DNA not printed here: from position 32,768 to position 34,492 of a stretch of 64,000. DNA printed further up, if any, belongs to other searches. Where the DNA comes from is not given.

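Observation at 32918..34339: Full-length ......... intein in PolD DP2 ending in Gln without a penultimate His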

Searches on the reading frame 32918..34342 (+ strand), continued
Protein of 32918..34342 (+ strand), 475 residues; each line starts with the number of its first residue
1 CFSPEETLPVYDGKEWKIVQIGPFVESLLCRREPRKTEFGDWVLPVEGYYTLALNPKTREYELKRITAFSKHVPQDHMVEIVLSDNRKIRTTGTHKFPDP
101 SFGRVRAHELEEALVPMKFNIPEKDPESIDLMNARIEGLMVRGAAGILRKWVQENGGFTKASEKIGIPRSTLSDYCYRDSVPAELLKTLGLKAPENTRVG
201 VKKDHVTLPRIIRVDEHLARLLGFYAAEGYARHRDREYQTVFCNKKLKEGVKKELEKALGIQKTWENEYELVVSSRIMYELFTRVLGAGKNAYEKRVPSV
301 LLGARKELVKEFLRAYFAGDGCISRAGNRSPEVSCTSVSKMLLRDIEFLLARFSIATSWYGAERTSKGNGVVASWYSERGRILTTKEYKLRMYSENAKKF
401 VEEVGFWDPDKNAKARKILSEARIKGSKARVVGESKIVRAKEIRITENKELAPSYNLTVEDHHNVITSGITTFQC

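Call 53: fold_search(model_id=the predicted structure, library=pdb)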
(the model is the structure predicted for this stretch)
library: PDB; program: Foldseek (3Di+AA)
matches with E <= 10: 529; with E <= 0.001: 65
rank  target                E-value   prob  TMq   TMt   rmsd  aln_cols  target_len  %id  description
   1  2cw7                  3.8e-30  1.00  0.69  0.61  13.3       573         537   19  Crystal structure of intein homing endonuclease II (released 2006-04-18)
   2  7qsu                  2.4e-21  1.00  0.61  0.78   5.2       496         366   15  Crystal structure of homing endonuclease-associated TliVMA intein (C1A, d333-339) (released 2022-03-30)
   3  7qss                  3.2e-20  1.00  0.61  0.67   9.1       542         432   15  Crystal structure of homing endonuclease-associated TliVMA intein (C1A) (released 2022-03-30)
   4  1dq3                  3.6e-18  1.00  0.58  0.61   5.5       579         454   14  CRYSTAL STRUCTURE OF AN ARCHAEAL INTEIN-ENCODED HOMING ENDONUCLEASE PI-PFUI (released 2000-07-05)
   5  7qst                  2.9e-16  1.00  0.53  0.67   8.2       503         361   15  Crystal structure of homing endonuclease-associated PhoVMA intein (C1A) (released 2022-03-30)
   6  1jva_B                5.3e-12  1.00  0.36  0.39  26.5       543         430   12  CRYSTAL STRUCTURE OF THE VMA1-DERIVED ENDONUCLEASE BEARING THE N AND C EXTEIN PROPEPTIDES (released 2002-08-29)
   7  1ef0_A                5.9e-12  1.00  0.37  0.41  25.0       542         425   12  CRYSTAL STRUCTURE OF PI-SCEI MINIPRECURSOR (released 2000-06-07)
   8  1um2_B                4.7e-11  1.00  0.36  0.40  26.5       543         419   12  Crystal Structure of the Vma1-Derived Endonuclease with the Ligated Extein Segment (released 2004-09-22)
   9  1vde_A                5.6e-11  1.00  0.37  0.40  26.0       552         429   11  PI-SCEI, A HOMING ENDONUCLEASE WITH PROTEIN SPLICING ACTIVITY (released 1998-04-08)
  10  1vde_B                9.9e-11  1.00  0.37  0.40  24.9       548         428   12  PI-SCEI, A HOMING ENDONUCLEASE WITH PROTEIN SPLICING ACTIVITY (released 1998-04-08)
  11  1lws_A                2.4e-10  1.00  0.38  0.41  26.0       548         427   11  Crystal structure of the intein homing endonuclease PI-SceI bound to its recognition sequence (released 2002-09-27)
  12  1lwt_A                2.8e-10  1.00  0.36  0.38  26.6       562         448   10  Crystal structure of the intein homing endonuclease PI-SceI bound to its substrate DNA (Ca2+ free) (released 2002-09-27)
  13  1dfa                  6.2e-10  1.00  0.36  0.41  22.2       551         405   10  CRYSTAL STRUCTURE OF PI-SCEI IN C2 SPACE GROUP (released 1999-12-08)
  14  1jva_A                6.6e-10  1.00  0.35  0.38  27.0       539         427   12  CRYSTAL STRUCTURE OF THE VMA1-DERIVED ENDONUCLEASE BEARING THE N AND C EXTEIN PROPEPTIDES (released 2002-08-29)
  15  1um2_A                1.0e-09  1.00  0.38  0.42  26.8       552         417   11  Crystal Structure of the Vma1-Derived Endonuclease with the Ligated Extein Segment (released 2004-09-22)
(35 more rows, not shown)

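Call 54: list_cluster_members(proteins=[P0005, P0017, P0011, P0014, P0039, P0042, P0012, P0015, P0077, P0027])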
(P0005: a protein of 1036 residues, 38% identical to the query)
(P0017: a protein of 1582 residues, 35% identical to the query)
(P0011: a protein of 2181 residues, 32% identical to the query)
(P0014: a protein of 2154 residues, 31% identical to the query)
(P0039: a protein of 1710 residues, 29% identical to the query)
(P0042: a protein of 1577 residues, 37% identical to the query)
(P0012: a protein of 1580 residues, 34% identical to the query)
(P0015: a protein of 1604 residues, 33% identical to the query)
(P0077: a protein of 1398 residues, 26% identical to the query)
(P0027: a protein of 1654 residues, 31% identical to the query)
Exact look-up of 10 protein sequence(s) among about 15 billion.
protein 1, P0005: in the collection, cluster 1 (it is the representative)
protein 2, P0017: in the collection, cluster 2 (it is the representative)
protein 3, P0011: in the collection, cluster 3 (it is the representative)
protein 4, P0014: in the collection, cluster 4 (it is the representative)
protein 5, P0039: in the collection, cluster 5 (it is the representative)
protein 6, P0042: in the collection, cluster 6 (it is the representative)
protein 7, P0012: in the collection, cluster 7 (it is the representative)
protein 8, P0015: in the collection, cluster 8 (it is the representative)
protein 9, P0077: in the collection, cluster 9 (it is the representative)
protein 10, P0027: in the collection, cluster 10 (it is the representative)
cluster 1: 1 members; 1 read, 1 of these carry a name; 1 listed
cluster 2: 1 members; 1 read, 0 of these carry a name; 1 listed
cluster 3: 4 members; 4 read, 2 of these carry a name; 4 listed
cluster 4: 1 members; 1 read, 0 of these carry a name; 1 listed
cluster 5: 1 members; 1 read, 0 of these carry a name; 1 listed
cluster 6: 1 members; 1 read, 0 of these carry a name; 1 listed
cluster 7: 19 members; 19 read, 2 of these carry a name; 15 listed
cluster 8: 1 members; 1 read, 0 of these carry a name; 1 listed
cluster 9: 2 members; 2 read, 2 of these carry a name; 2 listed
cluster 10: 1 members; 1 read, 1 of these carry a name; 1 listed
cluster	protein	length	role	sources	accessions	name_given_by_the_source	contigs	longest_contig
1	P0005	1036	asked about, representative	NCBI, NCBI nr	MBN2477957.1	DNA polymerase II large subunit, partial [Candidatus Micrarchaeota archaeon] | DNA polymerase II large subunit [Candidatus Micrarchaeota archaeon]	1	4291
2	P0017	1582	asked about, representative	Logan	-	-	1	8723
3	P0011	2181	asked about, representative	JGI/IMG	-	DNA polymerase II large subunit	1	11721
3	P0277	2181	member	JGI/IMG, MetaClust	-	\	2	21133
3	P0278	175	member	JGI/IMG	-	-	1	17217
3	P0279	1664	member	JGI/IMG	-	-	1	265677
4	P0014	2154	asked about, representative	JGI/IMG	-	-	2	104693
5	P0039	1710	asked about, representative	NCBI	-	-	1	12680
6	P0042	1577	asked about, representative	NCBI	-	-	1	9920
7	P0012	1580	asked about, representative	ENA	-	-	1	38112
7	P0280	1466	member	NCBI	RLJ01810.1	MAG: DNA polymerase II large subunit, partial [Candidatus Aenigmatarchaeota archaeon]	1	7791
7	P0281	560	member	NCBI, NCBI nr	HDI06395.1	MAG TPA: DNA polymerase II large subunit, partial [Candidatus Aenigmarchaeota archaeon] | DNA polymerase II large subunit [Candidatus Aenigmarchaeota archaeon]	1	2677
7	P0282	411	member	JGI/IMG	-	-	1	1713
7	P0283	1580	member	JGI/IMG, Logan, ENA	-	-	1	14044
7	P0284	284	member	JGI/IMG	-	-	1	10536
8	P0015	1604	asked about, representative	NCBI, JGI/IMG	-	-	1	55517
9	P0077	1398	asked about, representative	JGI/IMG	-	DNA polymerase II large subunit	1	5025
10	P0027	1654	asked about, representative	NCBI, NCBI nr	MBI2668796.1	DNA polymerase II large subunit [Candidatus Woesearchaeota archaeon]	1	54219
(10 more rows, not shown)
